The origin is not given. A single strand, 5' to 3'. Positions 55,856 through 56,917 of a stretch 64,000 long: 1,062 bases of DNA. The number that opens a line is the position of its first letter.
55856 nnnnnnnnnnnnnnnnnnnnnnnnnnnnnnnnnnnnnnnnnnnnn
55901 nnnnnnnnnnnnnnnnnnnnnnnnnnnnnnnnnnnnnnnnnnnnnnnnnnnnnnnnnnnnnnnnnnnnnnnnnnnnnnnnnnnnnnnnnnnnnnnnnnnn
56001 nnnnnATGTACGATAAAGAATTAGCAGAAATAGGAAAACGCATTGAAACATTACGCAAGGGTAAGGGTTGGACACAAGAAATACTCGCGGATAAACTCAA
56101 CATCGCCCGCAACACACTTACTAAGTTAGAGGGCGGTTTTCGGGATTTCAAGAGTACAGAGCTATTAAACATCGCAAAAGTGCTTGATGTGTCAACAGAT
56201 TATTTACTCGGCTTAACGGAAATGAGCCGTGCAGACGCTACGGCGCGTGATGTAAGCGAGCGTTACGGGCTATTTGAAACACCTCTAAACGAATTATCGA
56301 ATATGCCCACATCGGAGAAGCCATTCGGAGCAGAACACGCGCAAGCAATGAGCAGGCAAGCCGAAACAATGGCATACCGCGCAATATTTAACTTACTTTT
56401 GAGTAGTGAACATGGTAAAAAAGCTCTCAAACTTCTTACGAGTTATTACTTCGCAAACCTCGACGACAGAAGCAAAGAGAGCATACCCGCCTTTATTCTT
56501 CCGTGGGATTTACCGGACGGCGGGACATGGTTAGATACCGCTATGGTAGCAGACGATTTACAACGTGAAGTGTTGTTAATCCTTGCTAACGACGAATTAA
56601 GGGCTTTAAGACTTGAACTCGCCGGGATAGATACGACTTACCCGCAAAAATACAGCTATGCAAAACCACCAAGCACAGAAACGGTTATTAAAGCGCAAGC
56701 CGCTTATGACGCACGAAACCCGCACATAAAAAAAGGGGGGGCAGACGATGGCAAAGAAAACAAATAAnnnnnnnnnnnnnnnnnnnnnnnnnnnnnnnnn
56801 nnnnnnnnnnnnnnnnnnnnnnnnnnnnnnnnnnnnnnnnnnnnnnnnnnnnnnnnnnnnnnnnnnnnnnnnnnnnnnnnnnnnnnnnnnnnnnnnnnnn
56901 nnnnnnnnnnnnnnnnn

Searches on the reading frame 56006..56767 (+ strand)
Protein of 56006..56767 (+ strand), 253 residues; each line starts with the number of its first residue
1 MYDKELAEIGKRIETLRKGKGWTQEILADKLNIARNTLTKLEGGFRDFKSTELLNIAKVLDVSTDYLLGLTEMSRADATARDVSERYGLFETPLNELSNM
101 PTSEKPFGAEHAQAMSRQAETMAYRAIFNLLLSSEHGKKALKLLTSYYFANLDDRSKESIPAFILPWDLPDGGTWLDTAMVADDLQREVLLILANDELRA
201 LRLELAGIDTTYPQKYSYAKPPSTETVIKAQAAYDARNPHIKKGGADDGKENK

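Call 7: search_protein_families(library=pfam, proteins=[window:56006-56767:+], max_evalue=0.01)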
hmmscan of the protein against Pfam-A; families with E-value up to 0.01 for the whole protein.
window:56006-56767:+ (253 aa): 6 families
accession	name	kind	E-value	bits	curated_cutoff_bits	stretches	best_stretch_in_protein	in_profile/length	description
PF01381.28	HTH_3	-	5.9e-10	39.5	23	1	13-67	1-55/55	Helix-turn-helix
PF12844.13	HTH_19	-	1.2e-09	38.3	30.2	1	10-68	1-59/64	Helix-turn-helix domain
PF13560.12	HTH_31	-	3e-07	31.1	27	1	8-65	1-59/64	Helix-turn-helix domain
PF13443.12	HTH_26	-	8.1e-05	23.2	22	1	13-64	2-54/63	Cro/C1-type HTH DNA-binding domain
PF13744.12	HTH_37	-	0.00026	21.2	27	1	8-61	18-72/80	Helix-turn-helix domain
PF13413.12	HTH_25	-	0.0064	16.7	24.6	0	16-44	5-33/62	Helix-turn-helix domain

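Call 8: search_protein_families(library=phrogs, proteins=[window:56006-56767:+], max_evalue=0.001)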
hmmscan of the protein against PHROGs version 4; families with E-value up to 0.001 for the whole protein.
window:56006-56767:+ (253 aa): 13 families
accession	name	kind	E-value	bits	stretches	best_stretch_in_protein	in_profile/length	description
phrog_8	-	transcription regulation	6.6e-18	66.3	1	2-76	70-144/346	transcriptional regulator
phrog_5823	-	transcription regulation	9.4e-12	45.8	1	7-79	5-78/404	transcriptional regulator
phrog_2439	-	transcription regulation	2.1e-10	41.1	1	9-72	8-71/367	transcriptional regulator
phrog_3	-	transcription regulation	2.4e-10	41.8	1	5-153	85-220/430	transcriptional repressor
phrog_2967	-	transcription regulation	5.5e-10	40.2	1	4-71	6-73/225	transcriptional regulator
phrog_4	-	transcription regulation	1.4e-09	38.5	1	8-87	136-205/400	transcriptional repressor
phrog_2328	-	transcription regulation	4.9e-08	33.8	1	8-75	15-82/128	transcriptional repressor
phrog_34939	-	unknown function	0.0001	23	1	10-74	11-76/280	-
phrog_4583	-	transcription regulation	0.00017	22.6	0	13-68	15-70/81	transcriptional repressor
phrog_2339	-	DNA, RNA and nucleotide metabolism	0.00018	22.5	1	8-69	25-87/98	HTH DNA binding protein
phrog_1373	-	transcription regulation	0.00028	21.9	1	4-78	60-133/166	transcriptional regulator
phrog_2104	-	unknown function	0.00041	21.5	0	11-47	42-78/103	-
phrog_7396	-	unknown function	0.00046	20.9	1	10-80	17-90/227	-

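Call 10: find_related_loci(query=window:56006-56767:+, collection=viral_contigs, flank=3000)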
Query window:56006-56767:+ (253 aa) in viral_contigs; peptide patterns used: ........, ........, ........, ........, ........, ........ (x = any residue, [..] = any of these).
12 stretches matched a pattern, but none encodes a relative of the query by tblastn (E <= 1e-3).

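Call 11: find_homologous_proteins(query=window:56006-56767:+, max_evalue=0.00001)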
Query window:56006-56767:+ (253 aa): 23 proteins with E <= 0.00001 among 944 candidates.
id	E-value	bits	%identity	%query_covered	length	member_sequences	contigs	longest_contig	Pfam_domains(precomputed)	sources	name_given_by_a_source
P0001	4.7e-162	555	100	100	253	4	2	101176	PF12844.14,PF01381.29,PF13560.13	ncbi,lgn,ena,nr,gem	ncbi:MAG: helix-turn-helix domain-containing protein [Defluviitaleaceae bacterium]|nr:helix-turn-hel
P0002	3.0e-92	327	75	81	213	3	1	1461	PF12844.14,PF01381.29,PF13560.13,PF13443.13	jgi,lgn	-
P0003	5.9e-75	270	61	89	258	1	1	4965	PF01381.29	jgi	jgi:transcriptional regulator with XRE-family HTH domain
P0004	2.2e-72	262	54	95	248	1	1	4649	PF12844.14,PF01381.29,PF13560.13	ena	-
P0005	6.2e-70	254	62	80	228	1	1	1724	PF12844.14,PF01381.29,PF13560.13,PF13443.13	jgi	-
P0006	3.7e-69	251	52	98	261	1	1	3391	PF12844.14,PF01381.29,PF13560.13,PF13443.13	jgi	jgi:transcriptional regulator with XRE-family HTH domain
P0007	1.9e-65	239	59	80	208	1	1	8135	PF12844.14,PF01381.29,PF13560.13,PF13443.13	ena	-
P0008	1.3e-48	184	50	79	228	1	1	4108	PF12844.14,PF01381.29,PF13560.13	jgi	jgi:transcriptional regulator with XRE-family HTH domain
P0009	6.8e-47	178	51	72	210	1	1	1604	PF01381.29,PF07022.20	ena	-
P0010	1.1e-44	171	46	74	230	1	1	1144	-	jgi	jgi:hypothetical protein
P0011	7.4e-44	168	58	61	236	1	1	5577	PF01381.29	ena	-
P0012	2.4e-39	154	69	45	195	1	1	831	PF13744.13,PF12844.14,PF13413.13,PF01381.29,PF13560.13,PF13443.13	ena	-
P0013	6.7e-39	152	56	59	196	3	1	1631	PF13744.13,PF12844.14,PF01381.29,PF13560.13,PF13443.13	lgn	-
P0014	4.9e-30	123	51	62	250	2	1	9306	PF12844.14,PF01381.29,PF13560.13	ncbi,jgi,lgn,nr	ncbi:MAG: helix-turn-helix domain-containing protein [Oscillospiraceae bacterium]|jgi:transcriptiona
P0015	3.3e-29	120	50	59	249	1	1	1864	PF12844.14,PF01381.29,PF13560.13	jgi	jgi:transcriptional regulator with XRE-family HTH domain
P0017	1.6e-28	118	81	29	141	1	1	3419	PF12844.14,PF01381.29,PF13560.13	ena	-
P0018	5.6e-28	116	61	40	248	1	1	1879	PF13744.13,PF12844.14,PF13413.13,PF01381.29,PF13560.13,PF13443.13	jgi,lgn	jgi:transcriptional regulator with XRE-family HTH domain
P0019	4.6e-27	113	81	28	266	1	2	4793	PF13744.13,PF12844.14,PF13413.13,PF01381.29,PF13560.13,PF13443.13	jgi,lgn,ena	-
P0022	4.1e-25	107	79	28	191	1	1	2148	PF12844.14,PF01381.29,PF13560.13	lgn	-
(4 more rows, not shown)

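Call 16: find_related_loci(query=A2, collection=genome_contigs, flank=3000)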
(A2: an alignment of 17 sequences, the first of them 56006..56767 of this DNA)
Query A2 (253 aa) in genome_contigs; peptide patterns used: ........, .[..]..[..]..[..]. (x = any residue, [..] = any of these).
149 stretches matched a pattern; 27 encode a relative of the query (tblastn E <= 1e-3); 27 distinct loci.
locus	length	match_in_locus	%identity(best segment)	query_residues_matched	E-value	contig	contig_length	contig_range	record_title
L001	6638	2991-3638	42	5-202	3e-36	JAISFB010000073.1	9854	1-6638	MAG: Oscillospiraceae bacterium isolate Gx485_bin225 k119_4576268, whole genome shotgun sequence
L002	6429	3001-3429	51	5-160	7e-36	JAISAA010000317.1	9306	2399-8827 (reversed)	MAG: Oscillospiraceae bacterium isolate Gx481_bin119 k119_2259848, whole genome shotgun sequence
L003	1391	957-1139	44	8-68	8e-11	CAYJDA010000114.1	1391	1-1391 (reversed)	MAG TPA_asm: uncultured Oscillospiraceae bacterium isolate ERP123703_co1_117 genome assembly, contig: NODE_85362_length_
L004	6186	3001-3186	37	7-68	8e-10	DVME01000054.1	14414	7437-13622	MAG TPA_asm: Candidatus Limiplasma stercoravium isolate CHK169-20388 CHK169__C198480_L14414_ERR2241980, whole genome sho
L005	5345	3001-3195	38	4-68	3e-9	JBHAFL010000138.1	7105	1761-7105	MAG: Anaerovoracaceae bacterium isolate Meta-D_MAG_129 Meta-D__390421, whole genome shotgun sequence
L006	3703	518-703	47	7-68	2e-10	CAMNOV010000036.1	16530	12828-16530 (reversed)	MAG: uncultured Clostridia bacterium isolate SRR1222429_bin.124_metaWRAP_v1.3_MAG genome assembly, contig: NODE.8041_len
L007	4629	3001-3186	44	7-68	9e-9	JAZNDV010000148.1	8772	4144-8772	MAG: Eubacteriales bacterium isolate T1900044725_TS20190191.MAGScoT_cleanbin_000025 SGB_1933_k141_1530872, whole genome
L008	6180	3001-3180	43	9-68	9e-9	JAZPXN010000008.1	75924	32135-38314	MAG: Eubacteriales bacterium isolate T1900044652_TS20190118.MAGScoT_cleanbin_000004 SGB_1430_k141_2811112, whole genome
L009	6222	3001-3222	33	12-88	2e-8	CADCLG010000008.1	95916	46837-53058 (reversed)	MAG: uncultured Spirochaetaceae bacterium isolate RUG14753 genome assembly, contig: RUG14753_asm_8, whole genome shotgun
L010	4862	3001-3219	36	8-80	1e-8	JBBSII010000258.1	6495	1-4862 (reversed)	MAG: Thermomicrobiales bacterium isolate LS3_sbin.30 LS3_sbin.30_K_395033_L_6495_cov_29.3201, whole genome shotgun seque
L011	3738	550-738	40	6-68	2e-8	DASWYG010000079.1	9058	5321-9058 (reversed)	MAG TPA_asm: Bacteroidia bacterium isolate SMAG_U3705 k141_980510, whole genome shotgun sequence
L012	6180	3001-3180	43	9-68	4e-8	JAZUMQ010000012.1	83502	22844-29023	MAG: Eubacteriales bacterium isolate T1900044892_TS20190358.MAGScoT_cleanbin_000011 SGB_3263_k141_781708, whole genome s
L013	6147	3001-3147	52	13-62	7e-8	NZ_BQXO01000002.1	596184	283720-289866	Furfurilactobacillus curtus strain JCM 31185 sequence02, whole genome shotgun sequence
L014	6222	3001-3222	31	12-88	2e-7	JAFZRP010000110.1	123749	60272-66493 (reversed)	MAG: Treponema sp. isolate RGIG8034 Water_buffalos_Rumen-1__c1103036, whole genome shotgun sequence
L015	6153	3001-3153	43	12-62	4e-7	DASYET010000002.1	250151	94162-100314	MAG TPA_asm: Bryobacteraceae bacterium isolate SMAG_U4994 k141_4063472, whole genome shotgun sequence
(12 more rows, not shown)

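Call 17: find_related_loci(query=A2, collection=metagenome_contigs, flank=3000)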
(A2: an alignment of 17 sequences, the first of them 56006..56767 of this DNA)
Query A2 (253 aa) in metagenome_contigs; peptide patterns used: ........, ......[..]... (x = any residue, [..] = any of these).
599 stretches matched a pattern (row limit reached: there are more); 374 encode a relative of the query (tblastn E <= 1e-3); the best 80 are kept; 80 distinct loci.
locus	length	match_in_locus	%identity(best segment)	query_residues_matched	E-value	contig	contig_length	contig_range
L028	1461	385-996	75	1-204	6e-108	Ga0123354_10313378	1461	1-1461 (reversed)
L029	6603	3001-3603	59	1-202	9e-73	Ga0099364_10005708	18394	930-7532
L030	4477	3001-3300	59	1-100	3e-34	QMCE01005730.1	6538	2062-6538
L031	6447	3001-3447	44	1-147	2e-31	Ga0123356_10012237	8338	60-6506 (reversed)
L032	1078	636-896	64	3-88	1e-27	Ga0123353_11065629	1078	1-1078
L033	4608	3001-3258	47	4-89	1e-18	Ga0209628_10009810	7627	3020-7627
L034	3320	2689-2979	43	3-99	1e-18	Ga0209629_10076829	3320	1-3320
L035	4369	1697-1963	42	5-93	8e-17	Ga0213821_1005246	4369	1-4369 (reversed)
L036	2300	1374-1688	37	9-107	4e-13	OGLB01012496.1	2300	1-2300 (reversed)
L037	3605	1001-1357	34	6-135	5e-13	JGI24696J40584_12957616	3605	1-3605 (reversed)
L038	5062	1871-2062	47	6-69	8e-13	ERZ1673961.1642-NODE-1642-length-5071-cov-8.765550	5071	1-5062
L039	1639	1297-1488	47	9-72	6e-13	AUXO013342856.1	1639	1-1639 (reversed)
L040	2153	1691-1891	43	11-77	3e-11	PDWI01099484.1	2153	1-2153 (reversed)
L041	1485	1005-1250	38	9-105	2e-11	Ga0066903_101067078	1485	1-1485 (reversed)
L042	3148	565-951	29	9-122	3e-11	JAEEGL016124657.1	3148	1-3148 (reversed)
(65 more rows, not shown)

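Call 21: find_encoding_contigs(protein=P0004, flank=2000, max_places=2)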
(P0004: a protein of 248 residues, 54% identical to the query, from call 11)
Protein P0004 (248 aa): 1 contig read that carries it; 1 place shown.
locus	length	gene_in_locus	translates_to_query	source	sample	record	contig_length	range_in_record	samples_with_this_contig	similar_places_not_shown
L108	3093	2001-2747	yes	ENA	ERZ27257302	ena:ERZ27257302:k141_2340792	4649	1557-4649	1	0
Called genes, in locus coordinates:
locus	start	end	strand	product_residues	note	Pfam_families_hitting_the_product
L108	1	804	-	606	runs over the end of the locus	PF13148:DUF3987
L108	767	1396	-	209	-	PF01807:Zn_ribbon_DnaG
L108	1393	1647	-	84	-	-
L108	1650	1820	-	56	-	-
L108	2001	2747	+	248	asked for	PF13560:HTH_31 (weak), PF01381:HTH_3, PF12844:HTH_19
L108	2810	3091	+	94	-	?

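Call 22: find_encoding_contigs(protein=P0006, flank=2000, max_places=2)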
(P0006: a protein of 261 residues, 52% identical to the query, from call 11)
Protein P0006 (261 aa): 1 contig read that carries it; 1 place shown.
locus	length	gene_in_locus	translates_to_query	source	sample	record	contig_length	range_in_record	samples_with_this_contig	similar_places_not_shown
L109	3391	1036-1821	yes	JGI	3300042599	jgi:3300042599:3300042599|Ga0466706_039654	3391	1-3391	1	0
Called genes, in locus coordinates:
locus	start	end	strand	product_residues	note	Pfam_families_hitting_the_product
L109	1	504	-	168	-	?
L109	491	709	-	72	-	PF12728:HTH_17 (weak)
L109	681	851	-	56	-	-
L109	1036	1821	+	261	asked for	PF13560:HTH_31, PF01381:HTH_3, PF12844:HTH_19, PF13443:HTH_26 (weak)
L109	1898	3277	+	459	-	PF14659:Phage_int_SAM_3 (weak), PF00589:Phage_integrase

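Call 23: find_encoding_contigs(protein=P0008, flank=2000, max_places=2)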
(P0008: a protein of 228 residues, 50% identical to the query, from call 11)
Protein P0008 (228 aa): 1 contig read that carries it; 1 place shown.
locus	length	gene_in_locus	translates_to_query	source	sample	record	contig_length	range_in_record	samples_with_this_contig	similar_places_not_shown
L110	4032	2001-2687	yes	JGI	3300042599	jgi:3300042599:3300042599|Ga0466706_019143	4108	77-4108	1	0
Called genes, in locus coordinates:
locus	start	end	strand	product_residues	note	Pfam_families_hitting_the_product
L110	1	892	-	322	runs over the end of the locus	?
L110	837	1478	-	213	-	PF01807:Zn_ribbon_DnaG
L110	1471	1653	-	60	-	PF12728:HTH_17 (weak)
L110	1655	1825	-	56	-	-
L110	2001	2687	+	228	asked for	PF13560:HTH_31, PF01381:HTH_3, PF12844:HTH_19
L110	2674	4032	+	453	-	?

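Call 24: find_encoding_contigs(protein=P0019, flank=2000, max_places=2)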
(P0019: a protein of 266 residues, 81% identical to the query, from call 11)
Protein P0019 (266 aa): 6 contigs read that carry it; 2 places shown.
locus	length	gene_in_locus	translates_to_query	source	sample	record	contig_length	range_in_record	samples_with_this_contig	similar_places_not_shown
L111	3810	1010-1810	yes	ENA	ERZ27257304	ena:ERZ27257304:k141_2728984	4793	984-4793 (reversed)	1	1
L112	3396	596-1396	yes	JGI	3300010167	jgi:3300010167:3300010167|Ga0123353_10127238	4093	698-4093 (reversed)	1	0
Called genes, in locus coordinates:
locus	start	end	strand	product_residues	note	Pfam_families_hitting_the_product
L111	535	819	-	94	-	-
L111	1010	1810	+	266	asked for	PF13560:HTH_31, PF13744:HTH_37 (faint), PF01381:HTH_3, PF12844:HTH_19, PF13413:HTH_25 (faint), PF13443:HTH_26 (weak)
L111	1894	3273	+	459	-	PF00589:Phage_integrase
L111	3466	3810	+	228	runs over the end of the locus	-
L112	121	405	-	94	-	-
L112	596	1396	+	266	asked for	PF13560:HTH_31, PF13744:HTH_37 (faint), PF01381:HTH_3, PF12844:HTH_19, PF13413:HTH_25 (faint), PF13443:HTH_26 (weak)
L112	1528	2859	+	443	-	PF00589:Phage_integrase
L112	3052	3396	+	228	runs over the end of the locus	-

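Call 25: find_encoding_contigs(protein=P0017, flank=2000, max_places=2)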
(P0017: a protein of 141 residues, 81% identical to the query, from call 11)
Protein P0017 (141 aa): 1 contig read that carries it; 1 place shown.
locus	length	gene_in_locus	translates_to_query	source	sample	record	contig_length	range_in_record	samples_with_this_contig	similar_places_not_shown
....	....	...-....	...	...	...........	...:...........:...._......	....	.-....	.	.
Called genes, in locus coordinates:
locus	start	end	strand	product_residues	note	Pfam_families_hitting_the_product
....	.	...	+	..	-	?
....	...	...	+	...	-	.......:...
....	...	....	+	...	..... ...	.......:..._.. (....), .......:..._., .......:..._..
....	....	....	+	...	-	-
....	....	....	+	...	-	-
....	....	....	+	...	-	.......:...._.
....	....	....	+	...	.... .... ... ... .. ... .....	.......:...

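Call 26: find_encoding_contigs(protein=P0015, flank=2000, max_places=2)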
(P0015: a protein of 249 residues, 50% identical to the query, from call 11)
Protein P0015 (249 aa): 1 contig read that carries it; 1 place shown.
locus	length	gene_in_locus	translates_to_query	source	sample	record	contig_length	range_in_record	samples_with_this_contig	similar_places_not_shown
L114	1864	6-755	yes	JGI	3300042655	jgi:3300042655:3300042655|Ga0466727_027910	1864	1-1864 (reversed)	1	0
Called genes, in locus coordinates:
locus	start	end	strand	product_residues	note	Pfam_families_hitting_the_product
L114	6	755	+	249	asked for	PF13560:HTH_31 (weak), PF01381:HTH_3, PF12844:HTH_19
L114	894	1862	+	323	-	?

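Call 27: find_encoding_contigs(protein=P0018, flank=2000, max_places=2)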
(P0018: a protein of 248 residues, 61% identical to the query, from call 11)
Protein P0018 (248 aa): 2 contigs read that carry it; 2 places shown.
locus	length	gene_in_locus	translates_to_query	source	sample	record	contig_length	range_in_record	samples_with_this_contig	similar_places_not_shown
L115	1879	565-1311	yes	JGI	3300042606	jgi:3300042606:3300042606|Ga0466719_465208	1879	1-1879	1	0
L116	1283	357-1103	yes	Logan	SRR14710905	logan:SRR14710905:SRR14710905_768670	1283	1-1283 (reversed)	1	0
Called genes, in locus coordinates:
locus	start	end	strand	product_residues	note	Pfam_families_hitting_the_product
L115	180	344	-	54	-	-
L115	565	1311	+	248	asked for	PF13560:HTH_31, PF13744:HTH_37 (weak), PF01381:HTH_3, PF12844:HTH_19, PF13413:HTH_25 (faint), PF13443:HTH_26 (weak)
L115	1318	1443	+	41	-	-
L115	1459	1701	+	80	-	-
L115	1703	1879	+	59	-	?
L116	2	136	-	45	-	?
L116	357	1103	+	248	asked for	PF13560:HTH_31, PF13744:HTH_37 (weak), PF01381:HTH_3, PF12844:HTH_19, PF13413:HTH_25 (faint), PF13443:HTH_26 (weak)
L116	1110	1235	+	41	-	-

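Call 28: find_encoding_contigs(protein=P0005, flank=2000, max_places=2)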
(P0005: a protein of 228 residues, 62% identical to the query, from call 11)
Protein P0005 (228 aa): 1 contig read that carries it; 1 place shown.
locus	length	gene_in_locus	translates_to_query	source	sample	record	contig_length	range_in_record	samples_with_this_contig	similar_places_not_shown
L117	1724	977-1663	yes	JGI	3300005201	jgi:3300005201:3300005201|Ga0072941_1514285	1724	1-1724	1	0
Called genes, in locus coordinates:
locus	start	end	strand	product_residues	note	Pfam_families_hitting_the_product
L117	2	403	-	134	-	?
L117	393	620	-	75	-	PF05930:Phage_AlpA (weak)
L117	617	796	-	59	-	-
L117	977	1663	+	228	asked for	PF12844:HTH_19, PF13560:HTH_31, PF01381:HTH_3, PF13443:HTH_26 (faint)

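Call 29: find_encoding_contigs(protein=P0022, flank=2000, max_places=2)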
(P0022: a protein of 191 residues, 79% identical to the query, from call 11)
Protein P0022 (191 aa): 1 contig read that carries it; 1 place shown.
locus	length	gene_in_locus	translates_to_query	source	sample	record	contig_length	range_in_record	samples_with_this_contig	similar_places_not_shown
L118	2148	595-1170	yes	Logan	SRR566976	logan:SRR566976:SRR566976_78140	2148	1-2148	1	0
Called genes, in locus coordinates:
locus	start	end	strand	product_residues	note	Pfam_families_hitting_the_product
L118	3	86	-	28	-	?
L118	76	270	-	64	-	-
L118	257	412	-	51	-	-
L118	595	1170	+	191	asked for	PF12844:HTH_19, PF13560:HTH_31 (weak), PF01381:HTH_3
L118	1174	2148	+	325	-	?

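Call 53: predict_structure(alignment_id=A1)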
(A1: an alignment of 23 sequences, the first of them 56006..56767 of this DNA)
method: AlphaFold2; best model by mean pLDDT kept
length: 253 residues; sequences in the alignment: 23
mean_pLDDT: 82.6   pTM: 0.59
mean pLDDT of the five models: 82.6, 82.5, 81.9, 81.0, 80.4
residues with pLDDT >= 90: 135; 70-90: 62; 50-70: 33; < 50: 23
segments of 3 or more residues with pLDDT < 50: 157-162, 172-175, 214-219, 251-253
pLDDT, mean of each block of 10 residues (from residue 1): 88 95 96 94 87 94 92 87 89 92 93 95 95 95 88 52 50 52 84 94 88 52 84 86 54 45
secondary structure, 60 per line:
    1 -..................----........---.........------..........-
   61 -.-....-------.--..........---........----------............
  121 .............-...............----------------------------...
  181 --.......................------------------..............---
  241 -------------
elements in order: H2-19 H24-31 H35-43 H50-59 H64-67 H78-87 H91-98 H109-133 H135-149 H183-205 H224-237

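Call 56: fold_search(model_id=the predicted structure, library=pdb)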
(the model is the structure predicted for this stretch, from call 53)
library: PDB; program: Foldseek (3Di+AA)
matches with E <= 10: 426; with E <= 0.001: 0
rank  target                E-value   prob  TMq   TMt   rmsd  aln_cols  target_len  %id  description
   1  9iaq_D                2.0e-03  1.00  0.28  0.58  10.9       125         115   21  Arbitrium controls lysis-lysogeny through the activation of a small antirepressor protein in the majority of arbitrium (released 2026-01-14)
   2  9iaq_B                2.5e-03  1.00  0.29  0.61  10.5       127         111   21  Arbitrium controls lysis-lysogeny through the activation of a small antirepressor protein in the majority of arbitrium (released 2026-01-14)
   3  2b5a_B                5.3e-03  1.00  0.24  0.77   1.7        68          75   25  C.BclI, Control Element of the BclI Restriction-Modification System (released 2006-01-03)
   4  1b0n_A                6.4e-03  1.00  0.26  0.59  10.9       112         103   26  SINR PROTEIN/SINI PROTEIN COMPLEX (released 1999-01-13)
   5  2b5a_A                6.8e-03  1.00  0.26  0.82   1.3        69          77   23  C.BclI, Control Element of the BclI Restriction-Modification System (released 2006-01-03)
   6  2b5a_C                7.5e-03  1.00  0.26  0.83   1.3        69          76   23  C.BclI, Control Element of the BclI Restriction-Modification System (released 2006-01-03)
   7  9iaq_A                7.5e-03  1.00  0.28  0.57  12.1       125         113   20  Arbitrium controls lysis-lysogeny through the activation of a small antirepressor protein in the majority of arbitrium (released 2026-01-14)
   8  1y7y_B                9.6e-03  1.00  0.24  0.88   0.9        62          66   32  High-resolution crystal structure of the restriction-modification controller protein C.AhdI from Aeromonas hydrophila (released 2005-02-22)
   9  9sf2_A                9.6e-03  1.00  0.26  0.51  11.2       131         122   23  Phage Phi106 repressor in complex with AimX (released 2026-01-14)
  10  6qer_D                1.0e-02  1.00  0.24  0.21  17.5       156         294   22  Apo Form Of ComR From S. Thermophilus in space group C2 (released 2019-02-20)
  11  7t8i_A                1.3e-02  1.00  0.24  0.90   0.9        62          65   44  Crystal structure of the ImmR transcriptional regulator DNA-binding domain of Bacillus subtilis (released 2022-03-16)
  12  6hu8                  1.6e-02  1.00  0.24  0.21  17.5       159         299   23  Apo form of the competence regulator ComR from Streptococcus vestibularis (released 2019-10-23)
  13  1y7y_A                1.8e-02  1.00  0.25  0.88   1.1        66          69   30  High-resolution crystal structure of the restriction-modification controller protein C.AhdI from Aeromonas hydrophila (released 2005-02-22)
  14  3f51_A                1.8e-02  1.00  0.24  0.62   9.4        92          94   22  Crystal Structure of the clp gene regulator ClgR from Corynebacterium glutamicum (released 2008-11-18)
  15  3zkc_B                1.9e-02  1.00  0.23  0.88   1.0        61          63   36  Crystal structure of the master regulator for biofilm formation SinR in complex with DNA. (released 2013-03-06)
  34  3jxb_C                4.0e-02  1.00  0.24  0.86   1.2        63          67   27  Crystal structure of the P22 c2 repressor protein in complex with synthetic operator 9C (released 2010-01-19)
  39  1adr_MODEL_1_A        4.4e-02  1.00  0.24  0.75   4.4        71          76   27  DETERMINATION OF THE NUCLEAR MAGNETIC RESONANCE STRUCTURE OF THE DNA-BINDING DOMAIN OF THE P22 C2 REPRESSOR (1 (released 1994-01-31)
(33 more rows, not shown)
